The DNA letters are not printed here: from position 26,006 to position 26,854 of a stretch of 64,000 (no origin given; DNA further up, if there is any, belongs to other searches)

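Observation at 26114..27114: Promoter-driven 3TM + pYEATS-like two-gene module fused onto a PorU-like gene: candidate uncharacterised conflict/signalling system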

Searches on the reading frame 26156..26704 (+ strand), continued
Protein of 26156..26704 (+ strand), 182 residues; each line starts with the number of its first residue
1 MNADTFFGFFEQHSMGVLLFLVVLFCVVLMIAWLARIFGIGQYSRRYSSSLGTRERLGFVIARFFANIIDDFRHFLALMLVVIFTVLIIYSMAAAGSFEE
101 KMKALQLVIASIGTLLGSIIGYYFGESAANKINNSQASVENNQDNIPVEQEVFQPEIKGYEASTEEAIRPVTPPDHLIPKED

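Call 84: fold_search(model_id=the predicted structure, library=pdb)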
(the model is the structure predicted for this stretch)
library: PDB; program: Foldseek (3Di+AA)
matches with E <= 10: 25; with E <= 0.001: 0
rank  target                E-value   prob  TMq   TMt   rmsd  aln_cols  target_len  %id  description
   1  7uw9_e                4.3e+00  0.41  0.26  0.64   1.9        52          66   15  Citrus V-ATPase State 1, H in contact with subunit a (released 2022-07-06)
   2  1z8u_A                4.3e+00  0.09  0.20  0.37  15.7        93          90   16  Crystal structure of oxidized alpha hemoglobin bound to AHSP (released 2005-06-14)
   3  9cc5_A                5.2e+00  0.47  0.22  0.31   1.2        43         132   19  De novo design of high-affinity protein binders to bio active peptide Amylin (released 2025-05-14)
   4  8iw4_R                5.2e+00  0.25  0.20  0.13   2.1        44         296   18  Cryo-EM structure of the SPE-bound mTAAR9-Gs complex (released 2023-05-31)
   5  9g3x_I                5.6e+00  0.13  0.34  0.13   6.5       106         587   14  Structure of the Partially-assembled gamma-Tubulin Ring Complex from Pig Brain (released 2024-10-02)
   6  7egm_A                5.6e+00  0.08  0.25  0.36  10.0       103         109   13  The SRM module of SWI/SNF-nucleosome complex (released 2022-01-12)
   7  1xzy_MODEL_1_A        5.6e+00  0.07  0.20  0.37  15.6        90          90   17  Solution structure of the P30-trans form of Alpha Hemoglobin Stabilizing Protein (AHSP) (released 2004-12-21)
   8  2nr5_C                5.9e+00  0.25  0.25  0.63   2.1        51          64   14  Crystal Structure of Protein of Unknown Function SO2669 from Shewanella oneidensis MR-1 (released 2006-12-12)
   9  5uht_A                5.9e+00  0.08  0.19  0.15   7.8        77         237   17  Structure of the Thermotoga maritima HK853-BeF3-RR468 complex at pH 5.0 (released 2017-12-27)
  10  4afl_E                5.9e+00  0.06  0.20  0.32  12.9       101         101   19  The crystal structure of the ING4 dimerization domain reveals the functional organization of the ING family of chromat (released 2012-02-22)
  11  2lnl_MODEL_1_A        5.9e+00  0.02  0.17  0.13  11.9       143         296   15  Structure of human CXCR1 in phospholipid bilayers (released 2012-10-17)
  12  7suk_5                6.8e+00  0.04  0.22  0.15  20.7       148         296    9  Structure of Bfr2-Lcp5 Complex Observed in the Small Subunit Processome Isolated from R2TP-depleted Yeast Cells (released 2022-07-06)
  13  8ue9_A                6.8e+00  0.02  0.19  0.14  21.4       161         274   16  Structure of TREK-1CG*:CAT335 (released 2024-06-26)
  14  5szh_A                7.2e+00  0.07  0.28  0.34   7.9       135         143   13  Structure of human Rab1b in complex with the bMERB domain of Mical-cL (released 2016-08-24)
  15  4afl_C                7.2e+00  0.06  0.23  0.35  12.2       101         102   18  The crystal structure of the ING4 dimerization domain reveals the functional organization of the ING family of chromat (released 2012-02-22)
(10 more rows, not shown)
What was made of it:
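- Tried and rejected: Foldseek of its model against PDB finds nothing (best E=4.3; call 84).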
